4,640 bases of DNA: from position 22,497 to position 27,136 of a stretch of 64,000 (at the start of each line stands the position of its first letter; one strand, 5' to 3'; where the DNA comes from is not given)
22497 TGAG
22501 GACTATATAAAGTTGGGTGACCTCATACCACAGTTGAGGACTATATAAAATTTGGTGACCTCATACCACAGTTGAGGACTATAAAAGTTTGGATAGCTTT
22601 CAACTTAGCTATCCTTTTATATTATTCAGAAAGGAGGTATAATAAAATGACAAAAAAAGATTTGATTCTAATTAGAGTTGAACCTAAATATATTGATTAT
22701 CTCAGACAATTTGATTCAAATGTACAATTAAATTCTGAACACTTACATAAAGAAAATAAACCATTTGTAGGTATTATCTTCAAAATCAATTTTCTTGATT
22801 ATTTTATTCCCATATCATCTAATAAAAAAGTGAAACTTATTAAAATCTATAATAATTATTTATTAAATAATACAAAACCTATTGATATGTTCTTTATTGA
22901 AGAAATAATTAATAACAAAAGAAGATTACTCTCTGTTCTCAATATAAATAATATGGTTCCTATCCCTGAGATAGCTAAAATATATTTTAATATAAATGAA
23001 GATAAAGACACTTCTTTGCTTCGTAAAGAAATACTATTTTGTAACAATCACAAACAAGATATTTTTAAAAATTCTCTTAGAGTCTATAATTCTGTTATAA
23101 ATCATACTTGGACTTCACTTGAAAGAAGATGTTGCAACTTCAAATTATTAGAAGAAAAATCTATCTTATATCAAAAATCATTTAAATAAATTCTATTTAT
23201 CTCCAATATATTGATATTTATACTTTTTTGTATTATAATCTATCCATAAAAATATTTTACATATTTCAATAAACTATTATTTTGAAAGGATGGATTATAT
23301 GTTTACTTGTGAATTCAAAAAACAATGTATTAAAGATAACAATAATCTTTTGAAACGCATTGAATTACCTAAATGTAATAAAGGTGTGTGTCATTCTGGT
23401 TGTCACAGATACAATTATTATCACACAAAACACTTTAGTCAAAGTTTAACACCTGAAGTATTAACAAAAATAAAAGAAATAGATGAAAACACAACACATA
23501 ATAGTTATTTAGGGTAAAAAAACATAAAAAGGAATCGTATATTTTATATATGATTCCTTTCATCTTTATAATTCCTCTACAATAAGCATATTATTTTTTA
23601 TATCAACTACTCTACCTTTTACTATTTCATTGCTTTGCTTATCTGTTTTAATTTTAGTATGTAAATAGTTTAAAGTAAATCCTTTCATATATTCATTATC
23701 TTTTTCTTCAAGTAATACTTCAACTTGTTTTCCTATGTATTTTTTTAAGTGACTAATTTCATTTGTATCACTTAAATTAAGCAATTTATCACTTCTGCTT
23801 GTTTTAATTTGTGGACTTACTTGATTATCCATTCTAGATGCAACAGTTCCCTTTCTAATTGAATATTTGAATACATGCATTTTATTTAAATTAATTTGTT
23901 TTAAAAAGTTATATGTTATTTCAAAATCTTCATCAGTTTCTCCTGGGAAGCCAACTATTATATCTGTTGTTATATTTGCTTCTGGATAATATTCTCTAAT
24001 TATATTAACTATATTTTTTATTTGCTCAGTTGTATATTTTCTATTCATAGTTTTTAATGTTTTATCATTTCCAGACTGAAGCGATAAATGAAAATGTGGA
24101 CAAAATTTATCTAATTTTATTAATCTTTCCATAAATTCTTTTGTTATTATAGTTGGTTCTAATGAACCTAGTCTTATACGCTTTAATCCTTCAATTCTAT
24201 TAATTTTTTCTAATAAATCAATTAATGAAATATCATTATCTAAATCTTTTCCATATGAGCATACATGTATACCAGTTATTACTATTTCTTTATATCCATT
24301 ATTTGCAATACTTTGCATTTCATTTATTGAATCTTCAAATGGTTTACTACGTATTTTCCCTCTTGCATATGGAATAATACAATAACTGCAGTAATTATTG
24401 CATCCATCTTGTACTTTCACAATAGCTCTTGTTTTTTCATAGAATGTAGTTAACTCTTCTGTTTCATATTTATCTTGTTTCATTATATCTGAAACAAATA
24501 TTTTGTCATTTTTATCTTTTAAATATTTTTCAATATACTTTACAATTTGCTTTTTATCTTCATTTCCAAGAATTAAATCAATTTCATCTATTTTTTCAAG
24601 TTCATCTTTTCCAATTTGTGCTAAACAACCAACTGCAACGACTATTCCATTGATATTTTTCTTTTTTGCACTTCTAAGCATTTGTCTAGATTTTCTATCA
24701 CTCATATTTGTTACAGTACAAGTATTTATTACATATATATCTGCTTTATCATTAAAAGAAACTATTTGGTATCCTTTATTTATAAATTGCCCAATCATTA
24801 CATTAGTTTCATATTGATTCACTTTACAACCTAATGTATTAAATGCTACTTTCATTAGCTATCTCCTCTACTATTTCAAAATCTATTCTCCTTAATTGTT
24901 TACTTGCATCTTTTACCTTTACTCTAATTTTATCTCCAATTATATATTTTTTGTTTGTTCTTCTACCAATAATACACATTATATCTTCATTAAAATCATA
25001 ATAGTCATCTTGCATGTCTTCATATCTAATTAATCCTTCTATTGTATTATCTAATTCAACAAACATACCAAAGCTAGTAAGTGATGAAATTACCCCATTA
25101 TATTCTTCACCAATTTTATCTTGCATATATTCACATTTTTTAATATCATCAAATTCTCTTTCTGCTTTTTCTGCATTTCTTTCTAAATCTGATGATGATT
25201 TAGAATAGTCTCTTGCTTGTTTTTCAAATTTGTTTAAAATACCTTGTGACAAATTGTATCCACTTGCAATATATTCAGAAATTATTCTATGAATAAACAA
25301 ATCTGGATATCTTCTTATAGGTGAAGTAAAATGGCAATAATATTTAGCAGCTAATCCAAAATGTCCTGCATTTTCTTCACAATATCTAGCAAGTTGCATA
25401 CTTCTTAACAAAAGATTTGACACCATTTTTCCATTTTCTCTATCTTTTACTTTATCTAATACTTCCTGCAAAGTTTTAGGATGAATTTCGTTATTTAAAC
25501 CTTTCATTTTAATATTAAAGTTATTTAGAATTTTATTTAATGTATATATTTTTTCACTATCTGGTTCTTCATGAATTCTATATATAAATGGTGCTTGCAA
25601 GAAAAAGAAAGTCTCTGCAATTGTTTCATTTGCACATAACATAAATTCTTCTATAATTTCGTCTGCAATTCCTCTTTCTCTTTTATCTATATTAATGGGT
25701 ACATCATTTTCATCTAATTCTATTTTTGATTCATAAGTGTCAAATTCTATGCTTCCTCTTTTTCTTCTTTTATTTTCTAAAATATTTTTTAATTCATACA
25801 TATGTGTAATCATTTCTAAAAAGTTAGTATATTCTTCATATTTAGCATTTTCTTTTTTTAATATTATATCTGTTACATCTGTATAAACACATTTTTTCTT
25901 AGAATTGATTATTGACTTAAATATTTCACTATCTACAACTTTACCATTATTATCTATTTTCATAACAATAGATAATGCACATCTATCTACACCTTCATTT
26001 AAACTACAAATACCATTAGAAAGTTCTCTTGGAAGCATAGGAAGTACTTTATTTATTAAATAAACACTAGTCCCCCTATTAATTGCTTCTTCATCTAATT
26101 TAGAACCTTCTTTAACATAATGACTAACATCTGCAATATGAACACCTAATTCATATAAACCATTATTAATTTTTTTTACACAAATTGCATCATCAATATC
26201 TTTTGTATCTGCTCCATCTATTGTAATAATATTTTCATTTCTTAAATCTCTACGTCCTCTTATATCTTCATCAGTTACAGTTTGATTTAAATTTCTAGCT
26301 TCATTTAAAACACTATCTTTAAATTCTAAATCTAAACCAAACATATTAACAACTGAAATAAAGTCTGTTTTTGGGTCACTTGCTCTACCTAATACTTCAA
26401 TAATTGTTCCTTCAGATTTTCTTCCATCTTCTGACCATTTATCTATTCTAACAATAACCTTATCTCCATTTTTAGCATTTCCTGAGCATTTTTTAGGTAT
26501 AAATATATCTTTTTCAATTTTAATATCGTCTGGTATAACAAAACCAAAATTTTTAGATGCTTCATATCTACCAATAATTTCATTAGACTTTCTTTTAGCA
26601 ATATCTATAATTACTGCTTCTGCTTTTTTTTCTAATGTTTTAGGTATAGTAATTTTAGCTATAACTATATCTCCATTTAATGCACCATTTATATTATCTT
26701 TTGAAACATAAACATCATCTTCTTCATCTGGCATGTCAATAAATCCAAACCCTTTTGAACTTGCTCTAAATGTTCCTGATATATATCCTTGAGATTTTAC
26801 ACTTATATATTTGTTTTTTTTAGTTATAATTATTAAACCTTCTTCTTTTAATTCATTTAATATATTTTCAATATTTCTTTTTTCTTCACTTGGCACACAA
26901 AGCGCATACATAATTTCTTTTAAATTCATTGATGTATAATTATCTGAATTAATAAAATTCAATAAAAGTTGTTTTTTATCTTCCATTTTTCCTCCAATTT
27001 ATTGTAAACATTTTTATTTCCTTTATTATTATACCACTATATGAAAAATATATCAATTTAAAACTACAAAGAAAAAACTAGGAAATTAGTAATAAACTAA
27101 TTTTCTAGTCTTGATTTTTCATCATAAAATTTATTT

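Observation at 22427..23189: Type III toxin-antitoxin locus: 3.3 x 38-nt RNA repeats, terminator, ToxN/AbiQ-like toxin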

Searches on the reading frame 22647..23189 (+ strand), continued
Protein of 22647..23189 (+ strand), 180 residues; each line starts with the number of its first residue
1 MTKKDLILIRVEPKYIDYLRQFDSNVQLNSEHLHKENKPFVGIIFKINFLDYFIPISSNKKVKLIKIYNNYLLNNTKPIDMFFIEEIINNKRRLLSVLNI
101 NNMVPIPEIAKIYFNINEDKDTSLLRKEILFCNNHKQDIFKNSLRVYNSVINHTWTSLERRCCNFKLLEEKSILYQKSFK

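Call 29: search_dna_similar(query=window:22647-23186:+, collection=phages, mode=protein, max_rows=15)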
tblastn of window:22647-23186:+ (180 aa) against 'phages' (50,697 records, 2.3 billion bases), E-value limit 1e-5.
Records with a match: 3; places in all: 3; records where one place covers at least 80% of the query: 3.
Best place of each record, by identity: <60% 3.
By first word of the organism name: Clostridium 1; Clostridioides 1; Fusobacterium 1.
By host as written in the record: Clostridium botulinum D str. 1873 1; - 1; Fusobacterium necrophorum subsp. necrophorum strain FN37 1.
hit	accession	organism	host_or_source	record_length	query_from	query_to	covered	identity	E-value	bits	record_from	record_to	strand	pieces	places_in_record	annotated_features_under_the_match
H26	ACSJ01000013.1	Clostridium phage D-1873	Clostridium botulinum D str. 1873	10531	11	179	94%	35.1%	2e-18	87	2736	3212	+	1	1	conserved hypothetical protein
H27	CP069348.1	Clostridioides phage pCD1602_4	water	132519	5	176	96%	29.3%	2e-13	73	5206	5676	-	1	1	record has no annotation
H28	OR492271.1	Fusobacterium phage phiFN37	Fusobacterium necrophorum subsp. ...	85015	8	177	94%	27.6%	2e-9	61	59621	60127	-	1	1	type III toxin-antitoxin system ToxN/AbiQ family toxin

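Call 30: get_annotated_region(hit=H23, flank=500)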
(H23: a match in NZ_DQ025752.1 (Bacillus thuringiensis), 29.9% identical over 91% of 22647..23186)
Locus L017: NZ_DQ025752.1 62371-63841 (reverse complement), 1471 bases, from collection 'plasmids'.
description: Bacillus thuringiensis serovar kurstaki strain HD73 plasmid pAW63 clone AW06, complete sequence
organism: Bacillus thuringiensis (NCBI taxid 29339)
taxonomy: Bacteria; Bacillota; Bacilli; Bacillales; Bacillaceae; Bacillus; Bacillus thuringiensis
host: -; source: -; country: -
typing (MOB-suite, as given by PLSDB): conjugative; replicon rep_cluster_163; relaxase MOBP; mating-pair formation MPF_T
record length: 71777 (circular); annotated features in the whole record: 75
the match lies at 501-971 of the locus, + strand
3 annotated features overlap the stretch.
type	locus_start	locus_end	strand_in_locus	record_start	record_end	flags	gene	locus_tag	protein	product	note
CDS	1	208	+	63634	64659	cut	-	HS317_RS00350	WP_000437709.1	DUF3991 and TOPRIM domain-containing protein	GO:0006260 - DNA replication [Evidence IEA]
CDS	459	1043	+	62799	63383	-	-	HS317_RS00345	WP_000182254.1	type III toxin-antitoxin system ToxN/AbiQ family toxin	-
CDS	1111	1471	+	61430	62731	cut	-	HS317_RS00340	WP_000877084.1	hypothetical protein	-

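Call 31: get_annotated_region(hit=H24, flank=500)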
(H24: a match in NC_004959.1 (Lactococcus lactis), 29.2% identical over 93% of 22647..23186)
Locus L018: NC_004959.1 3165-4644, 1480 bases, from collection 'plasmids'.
description: Lactococcus lactis plasmid pSRQ900, complete sequence
organism: Lactococcus lactis (NCBI taxid 1358)
taxonomy: Bacteria; Bacillota; Bacilli; Lactobacillales; Streptococcaceae; Lactococcus; Lactococcus lactis
host: -; source: -; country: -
typing (MOB-suite, as given by PLSDB): mobilizable; replicon rep_cluster_554
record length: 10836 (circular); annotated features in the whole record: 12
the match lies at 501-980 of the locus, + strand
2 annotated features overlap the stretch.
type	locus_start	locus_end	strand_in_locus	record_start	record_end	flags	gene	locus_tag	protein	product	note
CDS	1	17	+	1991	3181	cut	-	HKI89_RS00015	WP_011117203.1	restriction endonuclease subunit S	GO:0006304 - DNA modification [Evidence IEA]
CDS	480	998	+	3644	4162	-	-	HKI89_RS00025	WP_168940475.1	type III toxin-antitoxin system ToxN/AbiQ family toxin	-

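Call 32: get_annotated_region(hit=H1, flank=500)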
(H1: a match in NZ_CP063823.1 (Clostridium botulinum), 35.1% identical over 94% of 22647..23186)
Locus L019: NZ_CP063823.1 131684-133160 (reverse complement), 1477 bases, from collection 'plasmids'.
description: Clostridium botulinum strain 1873 plasmid p1, complete sequence
organism: Clostridium botulinum (NCBI taxid 1491)
taxonomy: Bacteria; Bacillota; Clostridia; Eubacteriales; Clostridiaceae; Clostridium; Clostridium botulinum
host: -; source: Ham; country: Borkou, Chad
typing (MOB-suite, as given by PLSDB): non-mobilizable
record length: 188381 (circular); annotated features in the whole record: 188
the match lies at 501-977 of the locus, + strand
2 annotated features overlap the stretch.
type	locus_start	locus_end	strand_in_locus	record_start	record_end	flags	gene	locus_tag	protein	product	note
CDS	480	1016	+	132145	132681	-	-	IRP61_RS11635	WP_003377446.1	type III toxin-antitoxin system ToxN/AbiQ family toxin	-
CDS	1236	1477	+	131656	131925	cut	-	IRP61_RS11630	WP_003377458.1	hypothetical protein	-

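Call 48: predict_structure(alignment_id=A2)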
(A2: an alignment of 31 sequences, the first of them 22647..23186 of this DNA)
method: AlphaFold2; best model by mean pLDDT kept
length: 180 residues; sequences in the alignment: 31
mean_pLDDT: 90.4   pTM: 0.86
mean pLDDT of the five models: 90.4, 89.9, 89.5, 89.3, 88.1
residues with pLDDT >= 90: 144; 70-90: 24; 50-70: 6; < 50: 6
segments of 3 or more residues with pLDDT < 50: 34-36
pLDDT, mean of each block of 10 residues (from residue 1): 77 94 89 58 94 92 92 93 95 95 96 84 89 96 97 96 97 93
secondary structure, 60 per line:
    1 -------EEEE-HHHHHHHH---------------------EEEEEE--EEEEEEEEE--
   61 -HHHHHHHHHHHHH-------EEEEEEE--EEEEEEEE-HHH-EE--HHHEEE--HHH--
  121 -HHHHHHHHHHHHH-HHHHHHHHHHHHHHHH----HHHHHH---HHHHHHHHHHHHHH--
elements in order: E8-11 H13-20 E42-47 E50-58 H62-74 E82-88 E91-98 E111-113 H122-134 H136-151 H156-161 H165-178

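Call 51: fold_search(model_id=the predicted structure, library=pdb)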
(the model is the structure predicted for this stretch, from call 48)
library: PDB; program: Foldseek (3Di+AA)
matches with E <= 10: 313; with E <= 0.001: 4
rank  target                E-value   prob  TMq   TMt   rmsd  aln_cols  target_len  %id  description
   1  4ato_A                7.1e-11  1.00  0.75  0.80   3.3       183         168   28  New insights into the mechanism of bacterial Type III toxin-antitoxin systems: selective toxin inhibition by a non-cod (released 2012-12-26)
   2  4glk                  2.0e-10  1.00  0.78  0.85   2.9       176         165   27  Structure and activity of AbiQ, a lactococcal anti-phage endoribonuclease belonging to the type-III toxin-antitoxin syst (released 2013-01-16)
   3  2xd0_A                2.4e-08  1.00  0.73  0.81   2.8       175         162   24  A processed non-coding RNA regulates a bacterial antiviral system (released 2011-01-12)
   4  7d8o_A                1.1e-07  1.00  0.72  0.79   3.1       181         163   23  Crystal structure of E. coli ToxIN type III toxin-antitoxin complex (released 2022-01-05)
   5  4akx_A                3.4e-01  0.08  0.16  0.21  14.1       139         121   11  Structure of the heterodimeric complex ExoU-SpcU from the type III secretion system (T3SS) of Pseudomonas aeruginosa (released 2012-04-18)
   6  9g2a_B                3.6e-01  0.23  0.26  0.38  11.4       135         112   13  Staphylococcus aureus MazF in complex with nanobody 4 (released 2024-07-17)
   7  4mzp_E                3.9e-01  0.21  0.26  0.39  11.4       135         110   12  MazF from S. aureus crystal form III, C2221, 2.7 A (released 2014-05-21)
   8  5frk_B                4.3e-01  0.11  0.18  0.20  13.8       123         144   11  SeMet crystal structure of Erwinia amylovora AmyR amylovoran repressor, a member of the YbjN protein family (released 2017-02-15)
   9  9g7k_B                4.9e-01  0.18  0.25  0.35  10.8       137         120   11  Staphylococcus aureus MazF in complex with Nanobody 12 (released 2024-07-31)
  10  5fr7_A                4.9e-01  0.08  0.18  0.20  14.0       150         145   12  Erwinia amylovora AmyR amylovoran repressor, a member of the YbjN protein family (released 2017-01-18)
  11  3tu3_A                6.2e-01  0.09  0.15  0.21  13.8       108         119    9  1.92 Angstrom resolution crystal structure of the full-length SpcU in complex with full-length ExoU from the type III  (released 2012-05-23)
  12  8p49_F                6.5e-01  0.05  0.10  0.06  15.6       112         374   16  Uncharacterized Q8U0N8 protein from Pyrococcus furiosus (released 2023-11-29)
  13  8p49_E                7.8e-01  0.06  0.11  0.05  15.8       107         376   17  Uncharacterized Q8U0N8 protein from Pyrococcus furiosus (released 2023-11-29)
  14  5fr7_B                8.2e-01  0.09  0.19  0.22  13.9       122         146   10  Erwinia amylovora AmyR amylovoran repressor, a member of the YbjN protein family (released 2017-01-18)
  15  6rxu_Co               1.2e+00  0.04  0.10  0.16  12.8        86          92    7  Cryo-EM structure of the 90S pre-ribosome (Kre33-Noc4) from Chaetomium thermophilum, state B1 (released 2019-08-14)
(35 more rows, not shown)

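Call 59: search_protein_families(library=ncbifam, proteins=[window:22647-23189:+], max_evalue=0.00001)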
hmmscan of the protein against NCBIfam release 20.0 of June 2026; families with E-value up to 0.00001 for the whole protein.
window:22647-23189:+ (180 aa): 0 families

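Call 71: find_related_loci(query=A4, collection=viral_contigs, flank=3000)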
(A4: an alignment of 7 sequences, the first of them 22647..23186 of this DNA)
Query A4 (180 aa) in viral_contigs; peptide patterns used: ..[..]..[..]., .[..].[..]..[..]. (x = any residue, [..] = any of these).
248 stretches matched a pattern; 1 encode a relative of the query (tblastn E <= 1e-3); 1 distinct loci.
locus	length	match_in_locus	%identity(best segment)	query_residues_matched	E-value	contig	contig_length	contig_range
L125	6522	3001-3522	33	1-174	1e-16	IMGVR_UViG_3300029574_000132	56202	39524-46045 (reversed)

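Call 90: search_protein_representatives(protein=window:22647-23186:+)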
Query: 180 residues. Proteins with E-value up to 0.001 (for the whole library): 901; up to 1e-10: 151; up to 1e-30: 4. The best 150 are listed.
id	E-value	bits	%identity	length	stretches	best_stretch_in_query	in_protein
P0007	1.7e-63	229.8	61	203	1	5-178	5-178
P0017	5.4e-38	146.8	61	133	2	5-80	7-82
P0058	3.6e-36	140.9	49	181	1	1-176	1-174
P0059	5.5e-32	127.3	47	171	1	4-177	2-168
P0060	1.3e-30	122.8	61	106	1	5-99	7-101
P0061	4.5e-28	114.5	67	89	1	68-153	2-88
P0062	1.3e-24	103.3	56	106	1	67-172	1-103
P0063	1.4e-21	93.4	39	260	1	8-176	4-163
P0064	1.1e-20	90.6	60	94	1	103-175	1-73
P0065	2.1e-19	86.3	43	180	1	8-175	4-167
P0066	3.5e-19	85.6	38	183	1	9-176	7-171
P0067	4.4e-19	85.3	38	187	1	8-171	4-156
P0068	7.5e-19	84.5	39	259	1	8-171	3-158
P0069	1.7e-18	83.4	39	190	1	8-176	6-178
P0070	4.5e-18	82.0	36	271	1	7-178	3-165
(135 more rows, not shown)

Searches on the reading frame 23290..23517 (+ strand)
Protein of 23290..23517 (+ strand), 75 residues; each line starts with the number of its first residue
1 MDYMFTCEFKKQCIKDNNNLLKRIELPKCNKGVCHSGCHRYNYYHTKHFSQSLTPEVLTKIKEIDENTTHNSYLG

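Call 4: search_protein_families(library=pfam, proteins=[window:23290-23517:+], max_evalue=1)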
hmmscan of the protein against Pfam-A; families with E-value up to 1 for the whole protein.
window:23290-23517:+ (75 aa): 0 families

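Call 5: search_protein_families(library=padloc, proteins=[window:23290-23517:+], max_evalue=1)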
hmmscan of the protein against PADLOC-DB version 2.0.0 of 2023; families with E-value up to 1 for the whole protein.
window:23290-23517:+ (75 aa): 0 families

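Call 42: search_protein_families(library=pfam, proteins=[window:23290-23517:+], max_evalue=1)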
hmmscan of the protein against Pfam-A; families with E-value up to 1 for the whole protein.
window:23290-23517:+ (75 aa): 0 families

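Call 50: find_homologous_proteins(query=window:23299-23514:+, max_evalue=0.01)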
Query window:23299-23514:+ (72 aa): 1 proteins with E <= 0.01 among 1 candidates.
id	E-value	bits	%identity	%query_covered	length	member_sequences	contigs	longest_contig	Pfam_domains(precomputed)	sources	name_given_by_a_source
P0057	7.2e-44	164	100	100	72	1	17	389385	-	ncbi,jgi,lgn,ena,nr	ncbi:MAG: hypothetical protein E7311_00645 [Clostridiales bacterium]|nr:hypothetical protein [Clostr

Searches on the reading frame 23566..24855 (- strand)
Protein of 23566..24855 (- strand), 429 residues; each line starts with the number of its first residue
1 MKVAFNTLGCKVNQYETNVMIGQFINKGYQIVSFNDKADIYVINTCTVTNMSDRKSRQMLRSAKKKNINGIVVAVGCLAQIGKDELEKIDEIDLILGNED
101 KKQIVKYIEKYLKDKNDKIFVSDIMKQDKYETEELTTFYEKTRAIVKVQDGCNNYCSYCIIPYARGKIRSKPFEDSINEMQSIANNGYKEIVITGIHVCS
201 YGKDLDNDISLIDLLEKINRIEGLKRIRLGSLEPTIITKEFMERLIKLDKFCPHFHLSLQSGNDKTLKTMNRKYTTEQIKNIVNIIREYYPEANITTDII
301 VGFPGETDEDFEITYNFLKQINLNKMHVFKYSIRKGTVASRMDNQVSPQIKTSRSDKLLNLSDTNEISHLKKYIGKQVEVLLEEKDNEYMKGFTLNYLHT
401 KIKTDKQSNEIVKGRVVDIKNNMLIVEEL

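Call 59: search_protein_families(library=ncbifam, proteins=[window:23566-24855:-], max_evalue=0.00001)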
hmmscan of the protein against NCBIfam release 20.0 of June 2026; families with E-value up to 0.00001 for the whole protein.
window:23566-24855:- (429 aa): 19 families
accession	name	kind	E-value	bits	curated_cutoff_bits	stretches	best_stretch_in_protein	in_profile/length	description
TIGR01579.1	MiaB-like-C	equivalog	6.8e-142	473.6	357.05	1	5-412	1-412/416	tRNA (N(6)-L-threonylcarbamoyladenosine(37)-C(2))-methylthiotransferase MtaB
TIGR00089.1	TIGR00089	subfamily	3.1e-131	438.1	251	1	2-424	1-427/429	MiaB/RimO family radical SAM methylthiotransferase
TIGR01574.1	miaB-methiolase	equivalog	1e-91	308.2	355.3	1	4-420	3-423/437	tRNA (N6-isopentenyl adenosine(37)-C2)-methylthiotransferase MiaB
TIGR01125.1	TIGR01125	equivalog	1.4e-85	287.9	356.95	1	2-389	1-384/432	30S ribosomal protein S12 methylthiotransferase RimO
TIGR01578.1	MiaB-like-B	hypoth_equivalog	1.1e-76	258.3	314.7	1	2-410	1-397/421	tRNA (N(6)-L-threonylcarbamoyladenosine(37)-C(2))-methylthiotransferase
NF010916.0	PRK14336.1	equivalog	1.2e-65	221.9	606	1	6-402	7-385/418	tRNA (N6-isopentenyl adenosine(37)-C2)-methylthiotransferase MiaB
TIGR04014.1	B12_SAM_MJ_0865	equivalog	1e-23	83.8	360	1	145-328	162-343/434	methyl-coenzyme M reductase glutamine C-methyltransferase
TIGR04013.1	B12_SAM_MJ_1487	hypoth_equivalog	1.1e-23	83.7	251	1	34-337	38-351/382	TIGR04013 family B12-binding domain/radical SAM domain-containing protein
TIGR04072.2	rSAM_ladder_B12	equivalog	1.9e-12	46.6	360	1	51-332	81-358/443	lipid biosynthesis B12-binding/radical SAM protein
TIGR04479.1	bcpD_PhpK_rSAM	subfamily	1.2e-11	43.7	600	1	252-321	342-409/504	PhpK family radical SAM P-methyltransferase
NF006065.0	PRK08207.2-4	equivalog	1.7e-11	43.8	922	1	222-339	257-374/484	coproporphyrinogen III oxidase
TIGR03994.1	rSAM_HemZ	equivalog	2e-10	40.4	321.4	1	98-359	41-303/401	coproporphyrinogen dehydrogenase HemZ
NF006060.0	PRK08207.1-3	equivalog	5.8e-09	35.2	653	1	221-360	237-372/477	coproporphyrinogen III oxidase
NF033712.0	B12_rSAM_KedN5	subfamily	1.1e-08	33.8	700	1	144-318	196-367/624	KedN5 family methylcobalamin-dependent radical SAM C-methyltransferase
TIGR03471.1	HpnJ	equivalog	1.2e-08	34.3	577.6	1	101-329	154-373/472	hopanoid biosynthesis associated radical SAM protein HpnJ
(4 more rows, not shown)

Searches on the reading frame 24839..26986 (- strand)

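Call 59: search_protein_families(library=ncbifam, proteins=[window:24839-26986:-], max_evalue=0.00001)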
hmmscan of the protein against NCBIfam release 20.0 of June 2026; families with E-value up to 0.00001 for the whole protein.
window:24839-26986:- (715 aa): 9 families
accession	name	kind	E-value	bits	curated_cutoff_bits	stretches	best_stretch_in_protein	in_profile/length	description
TIGR02063.1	RNase_R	equivalog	3.8e-250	832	597.85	1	4-707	3-711/711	ribonuclease R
TIGR00358.1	3_prime_RNase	superfamily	4.1e-193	643.3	368.6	1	58-706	6-657/657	VacB/RNase II family 3'-5' exoribonuclease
NF008648.0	PRK11642.1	equivalog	8.8e-143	477.4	982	1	20-707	35-726/813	ribonuclease R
NF003455.0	PRK05054.1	equivalog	1.4e-75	254.8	542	1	66-701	19-639/645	exoribonuclease II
TIGR02062.1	RNase_B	equivalog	2.8e-64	217.2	641.9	1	68-701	21-642/646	exoribonuclease II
NF006333.0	PRK08563.1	equivalog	6.5e-08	32.4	143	1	629-699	85-154/188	DNA-directed RNA polymerase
TIGR00448.1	rpoE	equivalog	3.4e-07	30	124.2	1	626-696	82-151/179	DNA-directed RNA polymerase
NF004952.0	PRK06299.1-2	equivalog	1.8e-06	26.6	524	1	624-702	389-457/580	30S ribosomal protein S1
TIGR00717.1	rpsA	equivalog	2.2e-06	26.5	577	1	624-704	445-514/516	30S ribosomal protein S1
